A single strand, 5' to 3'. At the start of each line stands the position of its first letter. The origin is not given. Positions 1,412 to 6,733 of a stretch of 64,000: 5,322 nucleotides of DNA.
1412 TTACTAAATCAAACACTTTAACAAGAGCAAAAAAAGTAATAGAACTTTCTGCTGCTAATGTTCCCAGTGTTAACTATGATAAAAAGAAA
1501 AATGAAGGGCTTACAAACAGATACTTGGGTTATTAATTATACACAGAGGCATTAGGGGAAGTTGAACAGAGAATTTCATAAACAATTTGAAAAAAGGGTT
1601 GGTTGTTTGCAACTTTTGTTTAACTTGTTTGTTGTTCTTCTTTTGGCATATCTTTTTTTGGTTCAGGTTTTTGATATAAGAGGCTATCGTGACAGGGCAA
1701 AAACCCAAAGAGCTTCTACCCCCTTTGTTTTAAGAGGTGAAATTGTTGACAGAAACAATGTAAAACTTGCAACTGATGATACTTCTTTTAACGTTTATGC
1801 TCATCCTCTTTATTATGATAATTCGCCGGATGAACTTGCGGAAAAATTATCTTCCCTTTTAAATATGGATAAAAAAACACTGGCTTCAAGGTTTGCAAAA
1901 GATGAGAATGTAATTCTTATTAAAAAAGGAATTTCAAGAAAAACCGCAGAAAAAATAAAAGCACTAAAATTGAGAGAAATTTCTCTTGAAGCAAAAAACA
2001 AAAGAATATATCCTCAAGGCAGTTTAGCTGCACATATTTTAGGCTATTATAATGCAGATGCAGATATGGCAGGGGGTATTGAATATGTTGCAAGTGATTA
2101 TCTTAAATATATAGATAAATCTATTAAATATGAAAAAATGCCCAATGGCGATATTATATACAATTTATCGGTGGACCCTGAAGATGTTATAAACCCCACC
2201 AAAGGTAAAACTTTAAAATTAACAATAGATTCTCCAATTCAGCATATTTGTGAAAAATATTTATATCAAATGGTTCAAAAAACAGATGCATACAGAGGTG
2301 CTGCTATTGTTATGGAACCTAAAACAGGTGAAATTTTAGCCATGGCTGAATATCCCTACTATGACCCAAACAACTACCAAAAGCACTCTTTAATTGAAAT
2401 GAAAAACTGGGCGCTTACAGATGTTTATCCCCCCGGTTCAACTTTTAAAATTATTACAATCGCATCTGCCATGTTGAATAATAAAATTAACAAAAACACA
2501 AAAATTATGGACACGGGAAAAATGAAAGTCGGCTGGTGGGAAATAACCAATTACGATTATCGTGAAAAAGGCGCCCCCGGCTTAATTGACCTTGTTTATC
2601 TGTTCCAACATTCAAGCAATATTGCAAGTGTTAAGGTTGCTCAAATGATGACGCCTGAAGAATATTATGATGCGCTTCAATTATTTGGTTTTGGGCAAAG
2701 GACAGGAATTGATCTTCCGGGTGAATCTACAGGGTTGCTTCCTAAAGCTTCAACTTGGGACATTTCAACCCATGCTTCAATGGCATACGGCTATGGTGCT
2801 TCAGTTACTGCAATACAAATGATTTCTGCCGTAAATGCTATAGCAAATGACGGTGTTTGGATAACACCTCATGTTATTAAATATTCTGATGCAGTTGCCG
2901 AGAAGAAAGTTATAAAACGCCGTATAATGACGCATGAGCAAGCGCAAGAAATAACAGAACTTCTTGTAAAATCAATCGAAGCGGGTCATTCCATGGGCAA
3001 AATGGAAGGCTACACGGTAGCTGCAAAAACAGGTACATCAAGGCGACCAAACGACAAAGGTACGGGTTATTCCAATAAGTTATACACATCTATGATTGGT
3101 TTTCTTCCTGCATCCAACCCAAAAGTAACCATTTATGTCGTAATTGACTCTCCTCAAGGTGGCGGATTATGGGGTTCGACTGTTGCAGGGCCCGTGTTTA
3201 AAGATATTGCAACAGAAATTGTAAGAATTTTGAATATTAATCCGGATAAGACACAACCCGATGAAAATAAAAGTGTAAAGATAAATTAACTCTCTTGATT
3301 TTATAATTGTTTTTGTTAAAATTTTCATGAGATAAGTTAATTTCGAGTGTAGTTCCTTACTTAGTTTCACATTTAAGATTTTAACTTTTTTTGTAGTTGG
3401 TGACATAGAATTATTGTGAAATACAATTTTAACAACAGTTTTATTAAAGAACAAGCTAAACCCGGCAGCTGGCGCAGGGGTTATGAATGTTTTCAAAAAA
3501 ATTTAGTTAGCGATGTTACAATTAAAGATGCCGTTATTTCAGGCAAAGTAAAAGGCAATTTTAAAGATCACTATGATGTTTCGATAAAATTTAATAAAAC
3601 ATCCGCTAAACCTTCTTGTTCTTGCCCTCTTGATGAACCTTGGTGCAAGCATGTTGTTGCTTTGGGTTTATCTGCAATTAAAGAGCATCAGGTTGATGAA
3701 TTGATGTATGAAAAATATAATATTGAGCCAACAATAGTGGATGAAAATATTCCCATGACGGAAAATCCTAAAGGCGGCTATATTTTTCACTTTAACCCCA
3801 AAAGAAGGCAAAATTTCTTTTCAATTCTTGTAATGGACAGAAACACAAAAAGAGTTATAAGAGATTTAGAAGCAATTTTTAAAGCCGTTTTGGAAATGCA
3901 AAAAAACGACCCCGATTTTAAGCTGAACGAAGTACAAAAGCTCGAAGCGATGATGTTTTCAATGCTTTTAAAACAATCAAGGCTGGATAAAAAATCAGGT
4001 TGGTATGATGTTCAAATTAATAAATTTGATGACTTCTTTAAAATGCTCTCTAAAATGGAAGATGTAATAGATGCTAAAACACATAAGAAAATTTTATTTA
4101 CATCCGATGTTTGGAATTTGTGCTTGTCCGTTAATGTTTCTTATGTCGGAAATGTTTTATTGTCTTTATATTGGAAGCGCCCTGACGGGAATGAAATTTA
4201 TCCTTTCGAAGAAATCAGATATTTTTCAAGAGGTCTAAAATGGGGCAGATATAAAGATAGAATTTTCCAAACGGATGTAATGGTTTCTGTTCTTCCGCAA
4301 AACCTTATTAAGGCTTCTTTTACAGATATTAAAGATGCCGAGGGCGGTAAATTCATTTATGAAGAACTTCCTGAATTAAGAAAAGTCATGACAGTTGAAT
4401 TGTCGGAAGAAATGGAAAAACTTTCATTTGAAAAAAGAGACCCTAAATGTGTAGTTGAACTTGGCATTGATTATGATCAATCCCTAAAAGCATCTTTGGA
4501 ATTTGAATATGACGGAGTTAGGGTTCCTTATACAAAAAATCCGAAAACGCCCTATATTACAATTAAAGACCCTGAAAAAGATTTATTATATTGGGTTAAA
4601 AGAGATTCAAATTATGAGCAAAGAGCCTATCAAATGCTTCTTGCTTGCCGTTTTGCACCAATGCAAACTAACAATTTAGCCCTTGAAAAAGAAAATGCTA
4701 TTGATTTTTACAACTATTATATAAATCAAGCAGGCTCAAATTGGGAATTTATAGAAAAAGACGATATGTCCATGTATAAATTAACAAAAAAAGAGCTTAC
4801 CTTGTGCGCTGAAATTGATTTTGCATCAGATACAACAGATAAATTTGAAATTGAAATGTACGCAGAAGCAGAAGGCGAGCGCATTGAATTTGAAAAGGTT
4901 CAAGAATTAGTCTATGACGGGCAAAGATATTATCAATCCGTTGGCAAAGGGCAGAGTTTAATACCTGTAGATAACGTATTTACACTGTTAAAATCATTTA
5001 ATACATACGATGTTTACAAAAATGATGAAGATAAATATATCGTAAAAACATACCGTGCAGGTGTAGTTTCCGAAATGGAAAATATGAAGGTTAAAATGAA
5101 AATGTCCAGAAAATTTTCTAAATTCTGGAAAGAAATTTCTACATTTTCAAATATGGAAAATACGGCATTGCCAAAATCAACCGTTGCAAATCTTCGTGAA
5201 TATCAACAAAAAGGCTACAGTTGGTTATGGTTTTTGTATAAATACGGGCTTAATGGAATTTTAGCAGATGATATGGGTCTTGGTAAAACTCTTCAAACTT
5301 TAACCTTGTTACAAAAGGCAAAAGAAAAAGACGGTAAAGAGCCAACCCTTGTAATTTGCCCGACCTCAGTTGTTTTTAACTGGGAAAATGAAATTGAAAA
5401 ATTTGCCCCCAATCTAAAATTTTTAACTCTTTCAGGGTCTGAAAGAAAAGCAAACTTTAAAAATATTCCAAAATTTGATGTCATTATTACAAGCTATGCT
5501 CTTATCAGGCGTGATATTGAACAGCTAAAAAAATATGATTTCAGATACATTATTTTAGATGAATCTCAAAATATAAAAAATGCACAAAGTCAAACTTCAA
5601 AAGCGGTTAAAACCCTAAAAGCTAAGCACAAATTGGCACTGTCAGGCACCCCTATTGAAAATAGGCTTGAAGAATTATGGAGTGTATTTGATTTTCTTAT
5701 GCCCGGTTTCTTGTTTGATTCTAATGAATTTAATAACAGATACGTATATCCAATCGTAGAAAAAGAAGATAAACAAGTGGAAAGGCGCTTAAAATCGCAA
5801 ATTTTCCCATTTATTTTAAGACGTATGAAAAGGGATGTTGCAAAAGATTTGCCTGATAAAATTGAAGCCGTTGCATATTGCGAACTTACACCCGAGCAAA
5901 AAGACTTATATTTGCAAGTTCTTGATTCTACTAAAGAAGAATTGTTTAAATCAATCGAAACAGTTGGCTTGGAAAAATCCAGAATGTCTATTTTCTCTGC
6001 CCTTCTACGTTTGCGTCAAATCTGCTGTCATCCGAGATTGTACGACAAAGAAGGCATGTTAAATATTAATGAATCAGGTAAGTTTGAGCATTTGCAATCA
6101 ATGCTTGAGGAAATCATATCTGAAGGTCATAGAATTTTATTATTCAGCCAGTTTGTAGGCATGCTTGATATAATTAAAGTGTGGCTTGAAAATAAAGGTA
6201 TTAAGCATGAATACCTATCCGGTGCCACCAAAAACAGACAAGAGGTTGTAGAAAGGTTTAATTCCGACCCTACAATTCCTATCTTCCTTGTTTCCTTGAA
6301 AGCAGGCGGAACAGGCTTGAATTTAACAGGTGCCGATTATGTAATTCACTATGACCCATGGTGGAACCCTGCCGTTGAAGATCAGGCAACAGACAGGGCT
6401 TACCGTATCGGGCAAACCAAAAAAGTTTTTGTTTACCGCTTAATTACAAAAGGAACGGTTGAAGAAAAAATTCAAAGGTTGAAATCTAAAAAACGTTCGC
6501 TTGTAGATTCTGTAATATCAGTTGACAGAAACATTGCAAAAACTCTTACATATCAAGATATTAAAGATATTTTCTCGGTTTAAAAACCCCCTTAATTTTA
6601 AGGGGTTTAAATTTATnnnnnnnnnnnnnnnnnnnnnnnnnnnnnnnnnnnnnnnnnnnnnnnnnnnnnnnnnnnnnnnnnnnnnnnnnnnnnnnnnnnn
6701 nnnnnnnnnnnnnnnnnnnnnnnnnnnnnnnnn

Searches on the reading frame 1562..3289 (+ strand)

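Call 30: search_protein_families(library=pfam, proteins=[window:1562-3289:+], max_evalue=0.001)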
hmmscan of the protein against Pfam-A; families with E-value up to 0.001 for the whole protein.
window:1562-3289:+ (575 aa): 3 families
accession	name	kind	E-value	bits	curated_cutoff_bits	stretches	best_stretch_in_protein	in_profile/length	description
PF00905.27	Transpeptidase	-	2e-77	260.8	22.1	1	246-550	1-298/299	Penicillin binding protein transpeptidase domain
PF03717.20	PBP_dimer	-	9.8e-19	68.9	24.4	1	58-166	6-126/180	Penicillin-binding Protein dimerisation domain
PF21922.1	PBP_dimer_2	-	0.00042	21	27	0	145-191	22-67/83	Penicillin binding protein A dimerisation domain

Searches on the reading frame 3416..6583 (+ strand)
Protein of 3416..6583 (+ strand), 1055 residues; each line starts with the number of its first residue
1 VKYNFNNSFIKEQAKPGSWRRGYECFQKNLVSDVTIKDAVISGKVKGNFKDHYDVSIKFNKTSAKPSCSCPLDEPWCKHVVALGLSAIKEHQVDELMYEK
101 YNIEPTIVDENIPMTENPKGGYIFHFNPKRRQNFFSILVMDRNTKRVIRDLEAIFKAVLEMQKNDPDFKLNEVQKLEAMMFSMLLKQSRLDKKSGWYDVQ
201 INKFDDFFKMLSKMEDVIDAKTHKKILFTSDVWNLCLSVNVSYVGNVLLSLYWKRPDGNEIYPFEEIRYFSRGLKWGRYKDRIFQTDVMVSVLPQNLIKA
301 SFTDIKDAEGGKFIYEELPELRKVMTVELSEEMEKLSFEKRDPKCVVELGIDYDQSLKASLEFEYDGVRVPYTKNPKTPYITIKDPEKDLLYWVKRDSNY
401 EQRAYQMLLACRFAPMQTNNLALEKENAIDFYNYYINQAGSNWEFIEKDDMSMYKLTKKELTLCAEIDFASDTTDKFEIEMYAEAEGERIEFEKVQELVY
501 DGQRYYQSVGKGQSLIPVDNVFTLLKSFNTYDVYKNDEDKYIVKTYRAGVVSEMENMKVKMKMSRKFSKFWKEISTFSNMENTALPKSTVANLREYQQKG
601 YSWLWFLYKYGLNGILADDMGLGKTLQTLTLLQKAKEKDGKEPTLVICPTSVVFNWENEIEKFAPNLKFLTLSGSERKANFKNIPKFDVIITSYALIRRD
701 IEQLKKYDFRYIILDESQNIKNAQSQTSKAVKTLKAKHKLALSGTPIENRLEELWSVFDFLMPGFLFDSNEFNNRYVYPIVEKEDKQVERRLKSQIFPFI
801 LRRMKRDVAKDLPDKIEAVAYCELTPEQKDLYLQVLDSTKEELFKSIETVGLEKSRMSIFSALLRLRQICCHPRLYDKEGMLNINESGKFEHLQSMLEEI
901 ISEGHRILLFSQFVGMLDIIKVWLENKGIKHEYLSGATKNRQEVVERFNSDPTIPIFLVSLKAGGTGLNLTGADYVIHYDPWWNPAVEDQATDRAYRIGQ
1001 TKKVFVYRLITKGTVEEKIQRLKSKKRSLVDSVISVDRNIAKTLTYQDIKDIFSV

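Call 30: search_protein_families(library=pfam, proteins=[window:3416-6583:+], max_evalue=0.001)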
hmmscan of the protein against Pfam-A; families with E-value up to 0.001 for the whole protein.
window:3416-6583:+ (1055 aa): 5 families
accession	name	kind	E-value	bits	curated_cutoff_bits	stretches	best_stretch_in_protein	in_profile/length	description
PF00176.29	SNF2-rel_dom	-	3.9e-80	269.5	24.9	1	596-875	1-290/290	SNF2-related domain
PF00271.37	Helicase_C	-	3e-24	85.8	23.5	1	890-999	3-110/110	Helicase conserved C-terminal domain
PF04851.21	ResIII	-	5.6e-12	46.3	22.5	1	592-747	3-163/164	Type III restriction enzyme, res subunit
PF00270.35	DEAD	-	7.6e-10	39.2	26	1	616-751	19-164/167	DEAD/DEAH box helicase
PF11496.14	HDA2-3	-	0.0003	20.5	27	0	824-1019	12-229/278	Class II histone deacetylase complex subunits 2 and 3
